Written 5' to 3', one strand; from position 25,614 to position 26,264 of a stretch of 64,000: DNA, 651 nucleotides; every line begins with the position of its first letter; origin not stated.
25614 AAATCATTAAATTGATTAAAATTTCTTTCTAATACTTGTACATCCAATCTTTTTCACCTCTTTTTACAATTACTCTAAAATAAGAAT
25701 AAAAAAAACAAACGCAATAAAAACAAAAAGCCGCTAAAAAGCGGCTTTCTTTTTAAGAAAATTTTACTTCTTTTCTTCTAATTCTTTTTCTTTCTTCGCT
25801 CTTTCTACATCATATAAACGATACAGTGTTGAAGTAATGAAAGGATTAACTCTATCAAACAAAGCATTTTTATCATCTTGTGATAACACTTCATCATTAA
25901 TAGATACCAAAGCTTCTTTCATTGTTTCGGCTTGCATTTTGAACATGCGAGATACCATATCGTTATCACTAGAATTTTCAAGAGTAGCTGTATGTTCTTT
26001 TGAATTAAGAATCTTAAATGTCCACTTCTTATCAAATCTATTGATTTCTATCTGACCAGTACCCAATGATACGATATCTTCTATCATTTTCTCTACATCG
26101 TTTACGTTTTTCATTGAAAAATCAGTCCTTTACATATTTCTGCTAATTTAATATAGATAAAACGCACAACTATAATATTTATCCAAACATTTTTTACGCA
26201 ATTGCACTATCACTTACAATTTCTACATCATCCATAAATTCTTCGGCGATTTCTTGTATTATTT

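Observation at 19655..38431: Three tandem paralogous tape-measure-like proteins: a candidate heteromeric or switchable tape measure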

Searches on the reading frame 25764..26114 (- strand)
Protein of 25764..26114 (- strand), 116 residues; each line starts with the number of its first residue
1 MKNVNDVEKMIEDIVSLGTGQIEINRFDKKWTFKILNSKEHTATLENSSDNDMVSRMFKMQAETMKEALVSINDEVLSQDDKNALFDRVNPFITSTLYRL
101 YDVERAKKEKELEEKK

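Call 11: search_protein_families(library=phrogs, proteins=[window:25764-26114:-], max_evalue=0.001)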
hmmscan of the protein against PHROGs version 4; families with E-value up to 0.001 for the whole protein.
window:25764-26114:- (116 aa): 0 families

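Call 45: search_protein_families(library=pfam, proteins=[window:25764-26114:-], max_evalue=0.1)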
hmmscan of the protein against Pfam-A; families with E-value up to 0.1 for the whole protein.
window:25764-26114:- (116 aa): 1 family
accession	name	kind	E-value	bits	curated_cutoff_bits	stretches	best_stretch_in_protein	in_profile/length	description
PF08609.16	Fes1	-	0.021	16.3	22.3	1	47-92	32-79/89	Nucleotide exchange factor Fes1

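Call 69: predict_structure(alignment_id=A6)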
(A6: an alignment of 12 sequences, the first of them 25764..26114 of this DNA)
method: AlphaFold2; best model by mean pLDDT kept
length: 116 residues; sequences in the alignment: 12
mean_pLDDT: 79.1   pTM: 0.68
mean pLDDT of the five models: 79.1, 78.4, 77.9, 77.9, 77.8
residues with pLDDT >= 90: 40; 70-90: 50; 50-70: 19; < 50: 7
segments of 3 or more residues with pLDDT < 50: 13-17
pLDDT, mean of each block of 10 residues (from residue 1): 53 52 91 83 68 82 90 91 89 92 86 68
secondary structure, 60 per line:
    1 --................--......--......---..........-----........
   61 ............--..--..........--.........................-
elements in order: H3-18 E21-26 E29-34 H38-47 H53-68 E69-72 H79-88 H91-115

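Call 72: fold_search(model_id=the predicted structure, library=pdb)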
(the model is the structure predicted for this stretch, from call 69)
No match with E <= 0.001 here; weaker rows may still be real.
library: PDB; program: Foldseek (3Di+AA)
matches with E <= 10: 396; with E <= 0.001: 0
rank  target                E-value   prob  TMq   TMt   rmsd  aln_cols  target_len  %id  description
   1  2ob9_A                1.3e-01  0.91  0.51  0.55   5.7       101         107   11  Structure of bacteriophage HK97 tail assembly chaperone (released 2007-12-18)
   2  5ir0_B                2.1e-01  0.72  0.40  0.44   5.1        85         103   13  Crystal structure of protein of unknown function ORF19 from Vibrio cholerae O1 PICI-like element, C57S I109M mutant (released 2016-03-30)
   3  5ir0_A                6.6e-01  0.44  0.41  0.45   5.0        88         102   15  Crystal structure of protein of unknown function ORF19 from Vibrio cholerae O1 PICI-like element, C57S I109M mutant (released 2016-03-30)
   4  1vm7_B                9.1e-01  0.09  0.24  0.11  13.8       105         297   14  Crystal structure of Ribokinase (TM0960) from Thermotoga maritima at 2.15 A resolution (released 2004-09-21)
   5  1vm7_A                9.7e-01  0.09  0.24  0.11  13.9       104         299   12  Crystal structure of Ribokinase (TM0960) from Thermotoga maritima at 2.15 A resolution (released 2004-09-21)
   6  2afb_A                1.0e+00  0.09  0.22  0.10  12.0       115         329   13  Crystal structure of 2-dehydro-3- deoxygluconokinase (EC 2.7.1.45) (tm0067) from THERMOTOGA MARITIMA at 2.05 A resolut (released 2006-02-14)
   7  9k3b_V                1.0e+00  0.05  0.16  0.07  28.1       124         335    6  Human RNA Polymerase III de novo transcribing complex 10 overall (TC10-overall) (released 2025-04-16)
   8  2ob9_B                1.3e+00  0.25  0.45  0.49   5.2       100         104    9  Structure of bacteriophage HK97 tail assembly chaperone (released 2007-12-18)
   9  1t3u_B                1.4e+00  0.08  0.23  0.28  14.6        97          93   14  Unknown conserved bacterial protein from Pseudomonas aeruginosa PAO1 (released 2004-05-04)
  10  6k7m_A                1.5e+00  0.06  0.22  0.04  14.2        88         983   15  Cryo-EM structure of the human P4-type flippase ATP8A1-CDC50 (E2Pi-PL state) (released 2019-08-28)
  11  5mc7_A                1.7e+00  0.06  0.21  0.18  12.1       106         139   10  Crystal structure of Truncated Human Coatomer Protein Complex, subunit Z1 (CopZ1) (released 2016-12-28)
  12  7rja_G                1.7e+00  0.03  0.15  0.15  14.8       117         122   14  Complex III2 from Candida albicans, inhibitor free (released 2021-09-15)
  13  6q9e_d1               1.8e+00  0.03  0.17  0.19  15.6       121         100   16  Complex III2 focused refinement from Ovine respiratory supercomplex I+III2 (released 2019-08-21)
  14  1w63_Q                2.1e+00  0.04  0.20  0.16  15.6       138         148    9  AP1 clathrin adaptor core (released 2004-09-21)
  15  4wtv_A                2.1e+00  0.02  0.14  0.05  20.6       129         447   10  Crystal structure of the phosphatidylinositol 4-kinase IIbeta (released 2015-07-15)
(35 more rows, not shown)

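Call 73: fold_search(model_id=the predicted structure, library=viral)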
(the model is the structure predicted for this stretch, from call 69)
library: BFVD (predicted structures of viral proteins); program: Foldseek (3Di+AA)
matches with E <= 10: 500; with E <= 0.001: 4
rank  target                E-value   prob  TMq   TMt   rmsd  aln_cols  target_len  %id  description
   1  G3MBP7                4.1e-07  1.00  0.81  0.28   2.1       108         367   18  Gp182 [Bacillus phage G]
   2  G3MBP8                4.4e-07  1.00  0.74  0.75   3.4       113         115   18  Gp181 [Bacillus phage G]
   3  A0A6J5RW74            2.1e-06  1.00  0.70  0.39   4.1       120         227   20  Uncharacterized protein [uncultured Caudovirales phage]
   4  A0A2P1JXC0            5.1e-05  1.00  0.64  0.29   6.5       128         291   18  Tail assembly chaperone [Rhodococcus phage Finch]
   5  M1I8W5                1.1e-03  1.00  0.54  0.55   5.5        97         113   14  Tail assembly chaperone [Bacillus phage Gemini]
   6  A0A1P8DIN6            2.1e-03  1.00  0.64  0.43   7.0       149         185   13  (no name in the UniProt tables at hand)
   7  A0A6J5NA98            4.4e-03  1.00  0.49  0.31   2.6        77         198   18  Uncharacterized protein [uncultured Caudovirales phage]
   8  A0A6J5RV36            8.3e-03  1.00  0.59  0.42   4.9       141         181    8  Uncharacterized protein [uncultured Caudovirales phage]
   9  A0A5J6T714            8.8e-03  1.00  0.53  0.33   5.0        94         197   16  Tail assembly chaperone [Bacillus phage 019DV002]
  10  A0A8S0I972            8.8e-03  0.99  0.46  0.52   5.0       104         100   15  (no name in the UniProt tables at hand)
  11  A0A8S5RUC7            1.1e-02  0.96  0.43  0.31  10.2       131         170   11  (no name in the UniProt tables at hand)
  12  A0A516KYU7            1.1e-02  0.99  0.51  0.50   5.9       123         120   10  (no name in the UniProt tables at hand)
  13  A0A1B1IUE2            1.6e-02  0.98  0.47  0.49   9.9       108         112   19  (no name in the UniProt tables at hand)
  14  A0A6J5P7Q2            1.8e-02  0.98  0.43  0.48   5.7        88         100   11  Uncharacterized protein [uncultured Caudovirales phage]
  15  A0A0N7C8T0            1.9e-02  0.90  0.32  0.23   9.3        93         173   14  (no name in the UniProt tables at hand)
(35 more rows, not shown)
